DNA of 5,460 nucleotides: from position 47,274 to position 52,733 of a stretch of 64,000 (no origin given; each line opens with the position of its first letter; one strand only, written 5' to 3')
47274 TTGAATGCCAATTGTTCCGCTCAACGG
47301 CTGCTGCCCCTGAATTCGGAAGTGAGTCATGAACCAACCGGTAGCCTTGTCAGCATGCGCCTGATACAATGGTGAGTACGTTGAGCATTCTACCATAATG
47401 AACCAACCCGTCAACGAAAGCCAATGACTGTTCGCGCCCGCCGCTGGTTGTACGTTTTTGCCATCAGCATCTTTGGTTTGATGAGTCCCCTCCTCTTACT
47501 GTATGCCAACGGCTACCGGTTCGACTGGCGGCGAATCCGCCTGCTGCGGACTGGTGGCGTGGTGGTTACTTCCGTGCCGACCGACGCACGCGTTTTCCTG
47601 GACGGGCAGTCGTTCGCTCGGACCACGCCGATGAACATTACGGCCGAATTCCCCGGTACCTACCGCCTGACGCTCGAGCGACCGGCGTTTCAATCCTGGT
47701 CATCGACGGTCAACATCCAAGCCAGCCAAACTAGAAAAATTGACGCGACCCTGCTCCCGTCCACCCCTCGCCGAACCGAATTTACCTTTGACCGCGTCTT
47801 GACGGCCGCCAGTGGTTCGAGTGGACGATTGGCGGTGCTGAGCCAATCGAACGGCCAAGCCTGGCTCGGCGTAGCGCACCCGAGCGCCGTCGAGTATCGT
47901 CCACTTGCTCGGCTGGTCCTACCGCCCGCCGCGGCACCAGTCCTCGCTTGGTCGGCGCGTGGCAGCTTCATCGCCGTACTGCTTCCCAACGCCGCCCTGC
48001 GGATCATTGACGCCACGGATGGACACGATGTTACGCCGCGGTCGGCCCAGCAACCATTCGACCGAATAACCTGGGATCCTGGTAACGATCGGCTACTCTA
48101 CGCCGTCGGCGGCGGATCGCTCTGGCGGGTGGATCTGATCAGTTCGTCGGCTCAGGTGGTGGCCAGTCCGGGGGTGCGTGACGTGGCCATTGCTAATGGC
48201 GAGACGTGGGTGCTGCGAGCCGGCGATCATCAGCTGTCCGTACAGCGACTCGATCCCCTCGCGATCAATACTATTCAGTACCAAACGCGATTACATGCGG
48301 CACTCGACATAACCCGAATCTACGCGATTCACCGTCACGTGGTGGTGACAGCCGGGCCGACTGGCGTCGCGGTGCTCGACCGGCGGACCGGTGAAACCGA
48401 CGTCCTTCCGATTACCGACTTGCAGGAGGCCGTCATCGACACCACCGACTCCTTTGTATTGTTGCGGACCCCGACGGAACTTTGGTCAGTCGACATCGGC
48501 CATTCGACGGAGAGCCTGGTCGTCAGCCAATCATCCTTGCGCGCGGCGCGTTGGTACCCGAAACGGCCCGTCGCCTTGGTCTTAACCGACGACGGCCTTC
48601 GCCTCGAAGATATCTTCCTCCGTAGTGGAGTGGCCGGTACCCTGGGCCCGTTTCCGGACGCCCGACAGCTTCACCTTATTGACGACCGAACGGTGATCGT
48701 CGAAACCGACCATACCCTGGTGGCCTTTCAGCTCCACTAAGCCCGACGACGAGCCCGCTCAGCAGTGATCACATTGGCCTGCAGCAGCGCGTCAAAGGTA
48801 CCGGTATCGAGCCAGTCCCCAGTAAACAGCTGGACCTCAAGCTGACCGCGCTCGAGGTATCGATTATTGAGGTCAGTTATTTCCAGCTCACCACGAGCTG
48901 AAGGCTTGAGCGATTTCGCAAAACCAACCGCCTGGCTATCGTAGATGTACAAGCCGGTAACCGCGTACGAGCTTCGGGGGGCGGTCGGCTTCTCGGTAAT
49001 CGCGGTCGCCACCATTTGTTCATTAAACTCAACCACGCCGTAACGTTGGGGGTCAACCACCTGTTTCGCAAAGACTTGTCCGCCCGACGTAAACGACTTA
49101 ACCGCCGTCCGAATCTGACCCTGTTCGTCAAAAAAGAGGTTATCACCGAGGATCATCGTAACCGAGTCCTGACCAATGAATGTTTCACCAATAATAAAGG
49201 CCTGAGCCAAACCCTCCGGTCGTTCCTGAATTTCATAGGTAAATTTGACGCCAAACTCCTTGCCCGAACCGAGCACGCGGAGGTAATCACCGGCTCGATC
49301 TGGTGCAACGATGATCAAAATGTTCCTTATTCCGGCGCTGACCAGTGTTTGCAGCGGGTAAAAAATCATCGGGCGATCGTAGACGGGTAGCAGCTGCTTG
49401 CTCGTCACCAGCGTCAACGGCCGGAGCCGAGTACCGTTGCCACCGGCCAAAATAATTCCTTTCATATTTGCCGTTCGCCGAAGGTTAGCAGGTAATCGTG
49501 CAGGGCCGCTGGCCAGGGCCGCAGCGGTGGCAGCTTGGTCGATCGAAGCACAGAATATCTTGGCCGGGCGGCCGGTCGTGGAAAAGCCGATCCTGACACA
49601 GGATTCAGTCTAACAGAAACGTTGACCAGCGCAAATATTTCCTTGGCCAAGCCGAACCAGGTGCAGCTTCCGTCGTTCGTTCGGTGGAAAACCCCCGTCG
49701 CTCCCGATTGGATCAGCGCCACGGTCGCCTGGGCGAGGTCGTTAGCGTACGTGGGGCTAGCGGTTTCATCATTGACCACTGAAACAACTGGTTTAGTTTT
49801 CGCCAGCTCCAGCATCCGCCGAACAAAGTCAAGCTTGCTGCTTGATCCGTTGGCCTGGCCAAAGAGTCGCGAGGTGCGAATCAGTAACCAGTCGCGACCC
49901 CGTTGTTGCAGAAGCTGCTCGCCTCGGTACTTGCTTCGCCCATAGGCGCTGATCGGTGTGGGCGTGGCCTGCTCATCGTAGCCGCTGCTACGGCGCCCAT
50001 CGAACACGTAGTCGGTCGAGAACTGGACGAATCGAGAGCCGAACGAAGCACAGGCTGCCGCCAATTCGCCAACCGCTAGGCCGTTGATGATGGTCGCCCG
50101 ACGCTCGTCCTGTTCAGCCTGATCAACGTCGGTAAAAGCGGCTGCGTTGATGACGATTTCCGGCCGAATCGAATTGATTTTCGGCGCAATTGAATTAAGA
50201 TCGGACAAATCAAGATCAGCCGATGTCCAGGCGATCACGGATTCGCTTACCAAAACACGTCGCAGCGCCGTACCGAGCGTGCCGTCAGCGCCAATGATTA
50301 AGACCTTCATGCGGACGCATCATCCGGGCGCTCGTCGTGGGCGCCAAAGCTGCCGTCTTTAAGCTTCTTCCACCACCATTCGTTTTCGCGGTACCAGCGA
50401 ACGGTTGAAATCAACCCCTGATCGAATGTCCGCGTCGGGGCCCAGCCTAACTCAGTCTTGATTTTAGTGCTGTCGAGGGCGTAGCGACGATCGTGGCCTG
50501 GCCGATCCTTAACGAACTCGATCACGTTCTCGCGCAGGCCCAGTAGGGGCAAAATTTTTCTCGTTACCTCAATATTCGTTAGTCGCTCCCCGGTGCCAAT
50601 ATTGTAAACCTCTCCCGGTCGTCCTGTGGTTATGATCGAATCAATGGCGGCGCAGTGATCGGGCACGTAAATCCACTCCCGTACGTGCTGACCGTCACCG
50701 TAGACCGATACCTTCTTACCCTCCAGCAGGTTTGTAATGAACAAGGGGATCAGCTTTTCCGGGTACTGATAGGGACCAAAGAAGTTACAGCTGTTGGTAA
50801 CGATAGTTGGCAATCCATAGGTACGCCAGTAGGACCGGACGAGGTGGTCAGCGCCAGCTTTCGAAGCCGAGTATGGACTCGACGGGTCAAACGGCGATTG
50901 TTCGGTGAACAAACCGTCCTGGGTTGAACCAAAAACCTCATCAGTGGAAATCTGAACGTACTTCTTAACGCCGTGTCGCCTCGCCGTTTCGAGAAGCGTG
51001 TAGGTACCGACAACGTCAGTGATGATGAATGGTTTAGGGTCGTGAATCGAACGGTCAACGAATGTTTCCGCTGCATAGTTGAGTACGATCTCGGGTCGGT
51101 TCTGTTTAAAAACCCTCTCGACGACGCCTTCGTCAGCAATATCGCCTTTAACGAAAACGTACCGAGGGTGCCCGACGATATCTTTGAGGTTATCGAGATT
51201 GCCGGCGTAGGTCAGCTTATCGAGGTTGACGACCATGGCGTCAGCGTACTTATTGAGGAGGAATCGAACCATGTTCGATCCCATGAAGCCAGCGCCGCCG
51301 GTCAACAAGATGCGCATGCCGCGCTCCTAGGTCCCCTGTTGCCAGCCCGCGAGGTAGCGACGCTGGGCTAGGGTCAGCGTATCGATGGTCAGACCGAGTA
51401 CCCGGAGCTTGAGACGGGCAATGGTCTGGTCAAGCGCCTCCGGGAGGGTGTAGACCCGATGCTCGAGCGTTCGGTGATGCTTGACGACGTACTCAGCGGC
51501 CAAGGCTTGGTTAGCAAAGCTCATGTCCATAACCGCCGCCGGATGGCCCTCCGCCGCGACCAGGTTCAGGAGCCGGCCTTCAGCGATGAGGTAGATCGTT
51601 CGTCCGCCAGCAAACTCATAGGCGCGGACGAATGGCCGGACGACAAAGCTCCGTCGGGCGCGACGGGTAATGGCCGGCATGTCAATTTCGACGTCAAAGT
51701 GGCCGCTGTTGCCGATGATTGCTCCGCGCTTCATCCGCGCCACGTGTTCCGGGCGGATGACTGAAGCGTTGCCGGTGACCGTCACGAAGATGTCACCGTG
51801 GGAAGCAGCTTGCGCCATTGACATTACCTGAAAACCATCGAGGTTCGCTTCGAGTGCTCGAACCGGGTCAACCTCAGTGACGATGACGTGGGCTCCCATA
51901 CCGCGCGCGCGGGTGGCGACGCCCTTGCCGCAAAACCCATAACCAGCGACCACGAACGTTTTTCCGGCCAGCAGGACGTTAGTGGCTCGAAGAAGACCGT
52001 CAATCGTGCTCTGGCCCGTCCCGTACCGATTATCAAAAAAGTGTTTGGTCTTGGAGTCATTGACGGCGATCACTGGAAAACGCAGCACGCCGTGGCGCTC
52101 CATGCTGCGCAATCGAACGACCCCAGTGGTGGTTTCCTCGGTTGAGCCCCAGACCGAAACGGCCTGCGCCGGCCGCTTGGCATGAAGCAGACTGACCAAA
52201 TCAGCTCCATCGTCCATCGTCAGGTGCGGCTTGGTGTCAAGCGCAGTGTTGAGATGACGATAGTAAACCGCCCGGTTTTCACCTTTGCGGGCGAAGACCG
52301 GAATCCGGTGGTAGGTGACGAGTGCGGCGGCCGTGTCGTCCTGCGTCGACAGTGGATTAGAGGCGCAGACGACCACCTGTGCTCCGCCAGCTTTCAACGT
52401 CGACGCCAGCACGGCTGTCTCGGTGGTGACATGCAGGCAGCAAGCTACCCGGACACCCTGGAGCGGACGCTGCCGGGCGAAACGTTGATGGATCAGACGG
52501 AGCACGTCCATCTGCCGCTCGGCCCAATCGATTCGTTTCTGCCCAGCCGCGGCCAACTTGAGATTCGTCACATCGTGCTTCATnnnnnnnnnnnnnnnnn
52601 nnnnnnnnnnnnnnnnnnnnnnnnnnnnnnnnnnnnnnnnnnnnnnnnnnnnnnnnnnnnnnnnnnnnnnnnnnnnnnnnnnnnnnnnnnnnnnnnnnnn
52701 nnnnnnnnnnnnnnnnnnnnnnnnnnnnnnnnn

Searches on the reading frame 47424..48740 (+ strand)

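Call 62: search_protein_families(library=pfam, proteins=[window:47424-48740:+], max_evalue=0.001)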
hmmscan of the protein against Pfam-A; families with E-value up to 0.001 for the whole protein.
window:47424-48740:+ (438 aa): 1 family
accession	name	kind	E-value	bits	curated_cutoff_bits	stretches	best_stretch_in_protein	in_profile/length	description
PF08308.17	PEGA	-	2.2e-11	43.9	20.8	1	44-112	2-69/71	PEGA domain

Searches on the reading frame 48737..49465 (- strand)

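Call 78: search_protein_families(library=pfam, proteins=[window:48737-49465:-], max_evalue=0.001)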
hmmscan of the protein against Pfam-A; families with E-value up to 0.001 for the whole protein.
window:48737-49465:- (242 aa): 2 families
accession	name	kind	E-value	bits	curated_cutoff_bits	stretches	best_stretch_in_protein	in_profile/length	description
PF00483.29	NTP_transferase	-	4.1e-63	213.6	21.2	1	2-234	1-242/245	Nucleotidyl transferase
PF12804.13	NTP_transf_3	-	1.1e-09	39.1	27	1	3-115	1-102/160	MobA-like NTP transferase domain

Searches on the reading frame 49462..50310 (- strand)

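Call 78: search_protein_families(library=pfam, proteins=[window:49462-50310:-], max_evalue=0.001)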
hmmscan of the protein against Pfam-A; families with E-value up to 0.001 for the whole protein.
window:49462-50310:- (282 aa): 6 families
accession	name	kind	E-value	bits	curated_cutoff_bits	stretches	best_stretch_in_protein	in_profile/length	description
PF04321.23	RmlD_sub_bind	-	2.4e-83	280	27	1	1-273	1-281/287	RmlD substrate binding domain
PF01370.27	Epimerase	-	2.7e-21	76.5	20.9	1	3-205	1-230/240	NAD dependent epimerase/dehydratase family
PF16363.11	GDP_Man_Dehyd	-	2.3e-11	44.2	27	1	32-205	58-242/332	GDP-mannose 4,6 dehydratase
PF07993.18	NAD_binding_4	-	9.7e-06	25.4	20.1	1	51-182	90-242/258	Male sterility protein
PF02719.21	Polysacc_synt_2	-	0.00025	20.8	20.2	0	34-103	62-132/293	Polysaccharide biosynthesis protein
PF13460.12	NAD_binding_10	-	0.00099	19.5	27.2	0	29-153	42-150/184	NAD(P)H-binding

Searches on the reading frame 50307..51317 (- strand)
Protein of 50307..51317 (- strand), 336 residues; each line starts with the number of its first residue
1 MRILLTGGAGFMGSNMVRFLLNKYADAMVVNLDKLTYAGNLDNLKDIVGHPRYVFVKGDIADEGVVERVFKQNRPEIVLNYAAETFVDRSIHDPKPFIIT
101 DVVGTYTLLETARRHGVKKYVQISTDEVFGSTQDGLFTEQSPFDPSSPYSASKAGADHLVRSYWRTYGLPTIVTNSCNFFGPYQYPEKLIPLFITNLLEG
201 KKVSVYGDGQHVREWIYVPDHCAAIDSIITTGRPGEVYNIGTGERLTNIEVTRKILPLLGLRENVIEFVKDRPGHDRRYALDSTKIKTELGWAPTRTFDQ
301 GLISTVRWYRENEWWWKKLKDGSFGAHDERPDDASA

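Call 62: search_protein_families(library=pfam, proteins=[window:50307-51317:-], max_evalue=0.001)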
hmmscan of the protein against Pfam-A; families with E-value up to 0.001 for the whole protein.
window:50307-51317:- (336 aa): 8 families
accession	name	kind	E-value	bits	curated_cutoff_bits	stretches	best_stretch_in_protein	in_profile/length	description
PF16363.11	GDP_Man_Dehyd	-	1.5e-81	274.9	27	1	4-302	1-329/332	GDP-mannose 4,6 dehydratase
PF01370.27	Epimerase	-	2e-64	217.7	20.9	1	3-241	1-240/240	NAD dependent epimerase/dehydratase family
PF04321.23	RmlD_sub_bind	-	3.8e-18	66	27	1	1-165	1-141/287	RmlD substrate binding domain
PF02719.21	Polysacc_synt_2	-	9.8e-18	64.8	20.2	1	3-128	1-131/293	Polysaccharide biosynthesis protein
PF01073.25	3Beta_HSD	-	1.2e-14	54.5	22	1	5-219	2-219/280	3-beta hydroxysteroid dehydrogenase/isomerase family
PF07993.18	NAD_binding_4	-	2.5e-09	37.1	20.1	1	5-174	1-202/258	Male sterility protein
PF13460.12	NAD_binding_10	-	1.3e-05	25.6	27.2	1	7-162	1-133/184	NAD(P)H-binding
PF00106.31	adh_short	-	7.2e-05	22.8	26.6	0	3-72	3-70/195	short chain dehydrogenase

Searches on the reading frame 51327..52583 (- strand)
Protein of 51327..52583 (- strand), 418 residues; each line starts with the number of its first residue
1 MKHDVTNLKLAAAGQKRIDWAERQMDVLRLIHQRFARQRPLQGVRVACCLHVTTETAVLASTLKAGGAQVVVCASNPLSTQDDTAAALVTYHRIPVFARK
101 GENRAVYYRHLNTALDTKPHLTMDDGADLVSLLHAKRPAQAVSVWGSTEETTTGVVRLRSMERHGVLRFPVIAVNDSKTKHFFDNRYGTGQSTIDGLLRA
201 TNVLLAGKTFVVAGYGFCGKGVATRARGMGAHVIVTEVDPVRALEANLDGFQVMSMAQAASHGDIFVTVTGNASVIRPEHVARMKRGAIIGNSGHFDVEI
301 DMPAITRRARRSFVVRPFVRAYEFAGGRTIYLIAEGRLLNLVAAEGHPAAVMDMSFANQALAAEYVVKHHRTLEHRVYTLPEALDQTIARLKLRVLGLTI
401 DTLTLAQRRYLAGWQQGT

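Call 62: search_protein_families(library=pfam, proteins=[window:51327-52583:-], max_evalue=0.001)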
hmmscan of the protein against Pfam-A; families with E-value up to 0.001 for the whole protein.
window:51327-52583:- (418 aa): 4 families
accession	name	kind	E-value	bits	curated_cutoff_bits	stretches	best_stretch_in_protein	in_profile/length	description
PF05221.23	AdoHcyase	-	2.3e-62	211.3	25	2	3-135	2-138/299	S-adenosyl-L-homocysteine hydrolase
PF00670.27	AdoHcyase_NAD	-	8e-54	182.6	27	1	185-345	1-161/162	S-adenosyl-L-homocysteine hydrolase, NAD binding domain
PF02826.25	2-Hacid_dh_C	-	1.3e-08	34.8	25.1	1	203-294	32-127/178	D-isomer specific 2-hydroxyacid dehydrogenase, NAD binding domain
PF07991.19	KARI_N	-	4.1e-06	26.9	20.6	1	205-301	2-102/165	Acetohydroxy acid isomeroreductase, NADPH-binding domain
